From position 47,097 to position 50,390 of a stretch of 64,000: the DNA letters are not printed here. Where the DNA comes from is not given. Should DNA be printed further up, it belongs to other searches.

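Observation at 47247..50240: T9SS cargo protein built from ~16 tandem ~55-aa repeats of an unrecognised type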

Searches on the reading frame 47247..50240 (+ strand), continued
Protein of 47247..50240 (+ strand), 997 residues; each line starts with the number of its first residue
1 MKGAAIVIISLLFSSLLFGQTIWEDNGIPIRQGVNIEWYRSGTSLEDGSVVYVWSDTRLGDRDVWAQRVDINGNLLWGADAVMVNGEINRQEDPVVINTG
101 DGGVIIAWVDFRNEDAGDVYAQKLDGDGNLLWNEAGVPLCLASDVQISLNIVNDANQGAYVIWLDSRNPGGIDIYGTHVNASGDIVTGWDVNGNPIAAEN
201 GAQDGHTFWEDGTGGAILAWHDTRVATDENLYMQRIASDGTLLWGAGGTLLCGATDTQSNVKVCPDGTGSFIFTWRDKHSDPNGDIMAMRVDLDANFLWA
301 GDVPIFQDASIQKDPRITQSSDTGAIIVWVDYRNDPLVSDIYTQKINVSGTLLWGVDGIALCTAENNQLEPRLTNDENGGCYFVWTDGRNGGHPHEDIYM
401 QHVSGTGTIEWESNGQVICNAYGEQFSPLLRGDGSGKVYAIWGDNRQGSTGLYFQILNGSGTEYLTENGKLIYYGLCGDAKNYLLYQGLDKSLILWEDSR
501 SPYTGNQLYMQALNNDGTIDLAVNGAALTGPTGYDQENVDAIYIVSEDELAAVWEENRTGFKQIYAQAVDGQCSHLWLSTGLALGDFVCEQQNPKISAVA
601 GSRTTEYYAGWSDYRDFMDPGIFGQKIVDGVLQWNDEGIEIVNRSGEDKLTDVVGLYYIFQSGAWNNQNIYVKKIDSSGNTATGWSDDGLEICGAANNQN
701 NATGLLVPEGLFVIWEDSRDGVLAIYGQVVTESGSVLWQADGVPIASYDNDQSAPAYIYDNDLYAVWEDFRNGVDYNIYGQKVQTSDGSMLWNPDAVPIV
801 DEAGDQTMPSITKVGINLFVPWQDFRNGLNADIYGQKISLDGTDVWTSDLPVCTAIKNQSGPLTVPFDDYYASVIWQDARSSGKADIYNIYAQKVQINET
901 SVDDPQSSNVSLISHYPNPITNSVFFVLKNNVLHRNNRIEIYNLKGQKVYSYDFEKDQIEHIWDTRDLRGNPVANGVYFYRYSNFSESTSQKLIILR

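Call 19: find_encoding_contigs(protein=P0087, flank=10000, max_places=2)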
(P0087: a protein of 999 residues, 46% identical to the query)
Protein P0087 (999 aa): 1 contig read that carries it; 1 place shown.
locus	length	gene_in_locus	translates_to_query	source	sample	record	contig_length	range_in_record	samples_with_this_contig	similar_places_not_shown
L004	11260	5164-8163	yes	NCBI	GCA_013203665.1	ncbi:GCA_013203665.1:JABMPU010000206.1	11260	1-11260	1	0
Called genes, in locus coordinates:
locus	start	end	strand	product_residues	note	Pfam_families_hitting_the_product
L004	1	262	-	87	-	PF14319:Zn_Tnp_IS91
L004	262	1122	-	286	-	PF13495:Phage_int_SAM_4, PF00589:Phage_integrase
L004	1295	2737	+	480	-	PF00801:PKD, PF18911:PKD_4, PF13860:FlgD_ig (weak), PF18962:Por_Secre_tail (weak)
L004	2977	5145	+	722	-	PF25174:Beta-prop_THOC3 (faint), PF08309:LVIVD (faint), PF09826:Beta_propel (faint), PF13860:FlgD_ig, PF18962:Por_Secre_tail (weak)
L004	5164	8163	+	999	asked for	PF04616:Glyco_hydro_43 (faint), PF13860:FlgD_ig, PF18962:Por_Secre_tail (weak)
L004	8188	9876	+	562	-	PF13229:Beta_helix, PF02415:Chlam_PMP (faint), PF13229:Beta_helix, PF13860:FlgD_ig, PF18962:Por_Secre_tail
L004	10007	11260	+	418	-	?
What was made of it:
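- On GH43 glycoside hydrolase: I read these as sub-threshold from the 'faint' flag on the precomputed hit (call 19); the bit scores were not displayed.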

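Call 27: predict_structure(alignment_id=A1)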
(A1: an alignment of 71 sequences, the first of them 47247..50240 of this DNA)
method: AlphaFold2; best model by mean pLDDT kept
length: 997 residues; sequences in the alignment: 71
mean_pLDDT: 91.2   pTM: 0.80
mean pLDDT of the five models: 91.2, 90.8, 90.6, 89.5, 88.7
residues with pLDDT >= 90: 765; 70-90: 189; 50-70: 25; < 50: 18
segments of 3 or more residues with pLDDT < 50: 14-18, 901-911
pLDDT, mean of each block of 10 residues (from residue 1): 72 55 83 89 94 91 94 93 92 95 96 92 97 96 94 95 92 95 96 93 95 95 91 96 94 93 97 95 95 96 94 96 97 96 98 94 97 95 97 94 96 97 94 86 90 95 95 91 91 94 86 90 92 93 92 93 95 88 91 95 88 92 95 95 94 97 90 96 94 95 96 97 96 94 96 97 97 96 95 95 96 95 91 95 91 85 92 91 75 88 37 69 79 69 91 83 91 90 79 83
secondary structure, 60 per line:
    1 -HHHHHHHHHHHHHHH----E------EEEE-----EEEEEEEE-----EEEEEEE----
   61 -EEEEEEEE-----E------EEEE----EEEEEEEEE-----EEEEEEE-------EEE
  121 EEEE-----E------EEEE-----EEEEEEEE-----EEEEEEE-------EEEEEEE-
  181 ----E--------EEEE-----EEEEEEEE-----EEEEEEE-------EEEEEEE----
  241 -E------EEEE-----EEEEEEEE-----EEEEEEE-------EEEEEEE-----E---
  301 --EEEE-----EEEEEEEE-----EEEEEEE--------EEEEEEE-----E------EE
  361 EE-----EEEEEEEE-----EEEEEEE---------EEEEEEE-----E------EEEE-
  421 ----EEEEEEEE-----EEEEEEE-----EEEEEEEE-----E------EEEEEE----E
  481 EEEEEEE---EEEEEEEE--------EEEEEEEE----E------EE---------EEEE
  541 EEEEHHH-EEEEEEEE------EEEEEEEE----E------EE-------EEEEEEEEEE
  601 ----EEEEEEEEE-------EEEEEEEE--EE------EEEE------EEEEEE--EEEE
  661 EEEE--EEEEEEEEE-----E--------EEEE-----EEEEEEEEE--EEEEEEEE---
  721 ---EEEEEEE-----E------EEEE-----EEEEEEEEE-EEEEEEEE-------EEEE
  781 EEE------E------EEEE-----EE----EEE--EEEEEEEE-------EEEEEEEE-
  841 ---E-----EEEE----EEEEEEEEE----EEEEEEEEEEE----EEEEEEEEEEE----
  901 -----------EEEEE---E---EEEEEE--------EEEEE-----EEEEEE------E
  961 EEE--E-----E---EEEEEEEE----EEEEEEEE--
elements in order (helices of 4 or more, strands of 3 or more residues): H2-16 E28-31 E37-44 E50-56 E62-69 E82-85 E90-98 E104-110 E118-124 E137-140 E146-153 E159-165 E173-179 E194-197 E203-210 E216-222 E230-236 E249-252 E258-265 E271-277 E285-291 E303-306 E312-319 E325-331 E340-346 E359-362 E368-375 E381-387 E397-403 E416-419 E425-432 E438-444 E450-457 E470-475 E480-487 E491-498 E507-514 E537-544 E549-556 E563-570 E591-600 E605-613 E621-628 E639-642 E649-654 E657-664 E667-675 E690-693 E699-707 E710-717 E724-730 E743-746 E752-760 E762-769 E777-783 E797-800 E812-814 E817-824 E832-839 E850-853 E858-866 E871-881 E886-896 E912-916 E924-929 E938-942 E948-953 E960-963 E976-983 E988-995
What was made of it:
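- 47307..47351 (+): N-terminal fragment of a repeat unit (residues 21-35, strand 28-31). Inferred to supply strand D of the last (16th) blade as a 'velcro' closure. DSSP shows a strand at 28-31 with pLDDT 83-89 (call 27).
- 47352..48677 (+): Propeller 1: blades 1-8 (residues 36-477). Eight sets of four strands (call 27).
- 49944..49979 (+): Flexible linker (residues 900-911). pLDDT is below 50 for residues 901-911 (call 27).
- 49980..50237 (+): T9SS type-A C-terminal sorting domain (residues 912-997), a seven-stranded beta-sandwich. The model has seven strands (call 27).
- On T9SS type-A CTD cargo: The model has seven strands at residues 912-995 (call 27).
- On PorZ: DSSP shows a strand at 28-31 (call 27).
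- Fold: AF2 with 71 orthologues gives pLDDT 91.2 and pTM 0.80, all-beta, four strands per unit (call 27). Cargo-type CTD: about 86 aa, seven strands, no extra hairpin (call 27).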

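Call 29: fold_search(model_id=the predicted structure, library=pdb)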
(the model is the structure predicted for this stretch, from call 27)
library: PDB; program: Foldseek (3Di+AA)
matches with E <= 10: 1258; with E <= 0.001: 442
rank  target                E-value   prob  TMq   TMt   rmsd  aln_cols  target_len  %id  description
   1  5m11                  9.0e-14  1.00  0.33  0.40  17.7      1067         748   10  Structural and functional probing of PorZ, an essential bacterial surface component of the type-IX secretion system of h (released 2016-11-09)
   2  8eoi_A                7.8e-12  1.00  0.33  0.34  15.2      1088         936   10  Structure of a human EMC:human Cav1.2 channel complex in GDN detergent (released 2023-05-24)
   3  6ww7_A                6.2e-11  1.00  0.34  0.35  14.0      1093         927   10  Structure of the human ER membrane protein complex in a lipid nanodisc (released 2020-05-27)
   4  6jp6_A                2.8e-10  1.00  0.19  0.18  25.3      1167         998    7  The X-ray structure of yeast tRNA methyltransferase complex of Trm7 and Trm734 essential for 2'-O-methylation at the f (released 2019-10-02)
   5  9zz6_A                1.2e-09  1.00  0.36  0.37  12.7      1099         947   10  The ER membrane protein complex acts as a chaperone to promote voltage-gated calcium channel assembly (released 2026-02-18)
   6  8tzx_B                3.7e-09  1.00  0.30  0.35  14.5       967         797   11  Ternary complex structure of Cereblon-DDB1 bound to WIZ(ZF7) and the molecular glue dWIZ-1 (released 2024-07-10)
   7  6dsz_B                4.3e-09  1.00  0.19  0.18  28.4      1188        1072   10  Crystal structure of DDB1 in complex with DET1- and DDB1-associated protein 1 (DDA1) (released 2018-12-12)
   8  7ado_A                7.6e-09  1.00  0.35  0.37  12.9      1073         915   10  Cryo-EM structure of human ER membrane protein complex in lipid nanodiscs (released 2020-12-02)
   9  7b91_A                1.2e-08  1.00  0.28  0.31  14.6      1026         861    9  Structure of a minimal SF3B core in complex with pladienolide D (form I) (released 2021-08-04)
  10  7b0i_A                1.2e-08  1.00  0.28  0.30  14.8      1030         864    9  Structure of a minimal SF3B core in complex with spliceostatin A (form II) (released 2021-08-04)
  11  5m2n                  1.6e-08  1.00  0.31  0.39  14.4       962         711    8  Crystal Structure of Elongator subunit Elp2 (released 2016-12-28)
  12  7zn7_A                3.0e-08  1.00  0.29  0.34  13.1       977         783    9  Cryo-EM structure of RCMV-E E27 bound to human DDB1 (deltaBPB) and rat STAT2 CCD (released 2022-11-09)
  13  9djx_E                5.5e-08  1.00  0.28  0.33  14.6       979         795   11  Ternary complex structure of Cereblon-DDB1 bound to WIZ(ZF7) and the molecular glue WIZ-6 (released 2024-11-27)
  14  3v4v_C                6.3e-08  1.00  0.23  0.35  21.9       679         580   11  crystal structure of a4b7 headpiece complexed with Fab ACT-1 and RO0505376 (released 2012-01-11)
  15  8uws_C                6.6e-08  1.00  0.12  0.21  28.4       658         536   12  Cryo-EM structure of an Enterobacter GH43 Beta-Xylosidase: EcXyl43 (released 2024-05-15)
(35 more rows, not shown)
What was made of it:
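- The best Foldseek hits are two-propeller proteins: PorZ 5m11 (E 9e-14), then EMC1, Elp2 and DDB1 (call 29). PorZ (5m11) is the top Foldseek hit in the PDB: E 9e-14, TM 0.33 normalised to the query and 0.40 to the target (call 29). Identity to 5m11 is 10% (call 29). GH43 is a five-bladed propeller, and TM-scores to GH43 structures are 0.11-0.21 (call 29).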

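Call 42: find_related_loci(query=A1, collection=genome_contigs, flank=8000)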
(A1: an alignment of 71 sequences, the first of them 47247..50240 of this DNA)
Query A1 (997 aa) in genome_contigs; peptide patterns used: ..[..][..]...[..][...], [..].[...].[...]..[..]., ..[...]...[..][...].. (x = any residue, [..] = any of these).
287 stretches matched a pattern; 220 encode a relative of the query (tblastn E <= 1e-3); the best 80 are kept; 80 distinct loci.
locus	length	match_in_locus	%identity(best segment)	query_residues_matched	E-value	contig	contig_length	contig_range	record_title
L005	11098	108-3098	76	1-997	0e+0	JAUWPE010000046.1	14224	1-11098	MAG: Candidatus Cloacimonadota bacterium isolate CSMAG_2468 CSMAG_2468_k141_322238_length_14224_cov_15.9766, whole genom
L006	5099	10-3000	76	1-997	0e+0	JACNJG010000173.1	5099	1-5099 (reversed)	MAG: Candidatus Cloacimonadota bacterium isolate NIOZ-UU3 NIOZ-UU_NODE_21237_length_5099_cov_35.9062, whole genome shotg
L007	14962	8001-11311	75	1-997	0e+0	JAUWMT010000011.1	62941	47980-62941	MAG: Candidatus Cloacimonadota bacterium isolate CSMAG_2405 CSMAG_2405_k141_344107_length_62941_cov_18.5656, whole genom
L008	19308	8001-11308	75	1-997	0e+0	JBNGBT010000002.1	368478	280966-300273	MAG: Candidatus Cloacimonadota bacterium isolate MAG213-F140 NODE_2_length_368478_cov_62.769547, whole genome shotgun se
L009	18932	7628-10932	76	1-997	0e+0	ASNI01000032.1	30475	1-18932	Cloacimonetes bacterium SCGC AAA252-N17 A252N17DRAFT_contig_31_0.32_C, whole genome shotgun sequence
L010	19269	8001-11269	75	1-997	0e+0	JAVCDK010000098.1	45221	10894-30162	MAG: Candidatus Celaenobacter antarcticus isolate MAG_3300025698_8 Ga0208771_1000142, whole genome shotgun sequence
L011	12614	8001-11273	69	1-997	0e+0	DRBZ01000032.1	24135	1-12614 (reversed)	MAG TPA_asm: Candidatus Cloacimonadota bacterium isolate HyVt-24 Ga0136651_10000383, whole genome shotgun sequence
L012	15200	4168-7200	54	1-997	0e+0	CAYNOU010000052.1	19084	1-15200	MAG TPA_asm: uncultured Candidatus Cloacimonadota bacterium isolate SRP214966_co5_334 genome assembly, contig: NODE_2314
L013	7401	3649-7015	55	2-997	0e+0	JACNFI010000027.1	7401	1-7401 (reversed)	MAG: Candidatus Cloacimonadota bacterium isolate NIOZ-UU1 NIOZ-UU_NODE_12580_length_7401_cov_8.98013, whole genome shotg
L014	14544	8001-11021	50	6-997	0e+0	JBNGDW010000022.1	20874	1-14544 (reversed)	MAG: Candidatus Cloacimonadia bacterium isolate E05-045 bin57.fa-22, whole genome shotgun sequence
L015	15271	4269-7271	50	1-997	0e+0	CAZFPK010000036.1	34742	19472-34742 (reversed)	MAG TPA_asm: uncultured Candidatus Cloacimonadota bacterium isolate SRP077602_co5_585 genome assembly, contig: NODE_6076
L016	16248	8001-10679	54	7-897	0e+0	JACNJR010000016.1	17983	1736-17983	MAG: Candidatus Cloacimonadota bacterium isolate NIOZ-UU4 NIOZ-UU_NODE_3842_length_17983_cov_7.84237, whole genome shotg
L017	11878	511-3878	50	6-997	0e+0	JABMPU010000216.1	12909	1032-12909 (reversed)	MAG: Armatimonadota bacterium isolate bin.262 k141_7212793, whole genome shotgun sequence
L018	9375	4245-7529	48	1-997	0e+0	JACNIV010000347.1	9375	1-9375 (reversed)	MAG: Candidatus Cloacimonadota bacterium isolate NIOZ-UU2 NIOZ-UU_NODE_9192_length_9375_cov_5.16534, whole genome shotgu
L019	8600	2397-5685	50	6-997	0e+0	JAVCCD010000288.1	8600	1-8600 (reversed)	MAG: Candidatus Tenebribacter mawsonii isolate MAG_3300035698_1174 Ga0374944_065514, whole genome shotgun sequence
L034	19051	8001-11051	46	1-997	0e+0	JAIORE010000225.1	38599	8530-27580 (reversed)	MAG: Candidatus Cloacimonadota bacterium isolate SMBSF10 20072_Bin_3_contigs_1_c_000000000116, whole genome shotgun sequ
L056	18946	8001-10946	42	14-997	0e+0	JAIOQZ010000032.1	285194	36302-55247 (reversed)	MAG: Candidatus Cloacimonadota bacterium isolate SMBSF05 20071_Bin_2_contigs_1_c_000000000007, whole genome shotgun sequ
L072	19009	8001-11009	38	17-996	0e+0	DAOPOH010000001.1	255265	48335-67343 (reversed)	MAG TPA_asm: Candidatus Cloacimonadota bacterium isolate AMR_MDS_1579 NODE_26_length_255265_cov_31.543458, whole genome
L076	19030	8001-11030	37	1-997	0e+0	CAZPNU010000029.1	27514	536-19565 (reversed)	MAG TPA_asm: uncultured Candidatus Cloacimonas sp. isolate SRP220891_co1_148 genome assembly, contig: NODE_3315_length_2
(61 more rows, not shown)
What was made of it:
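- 220 relatives in GTDB species genomes, the best 80 nearly all Cloacimonadota (call 42); The family is conserved across the phylum (call 42).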
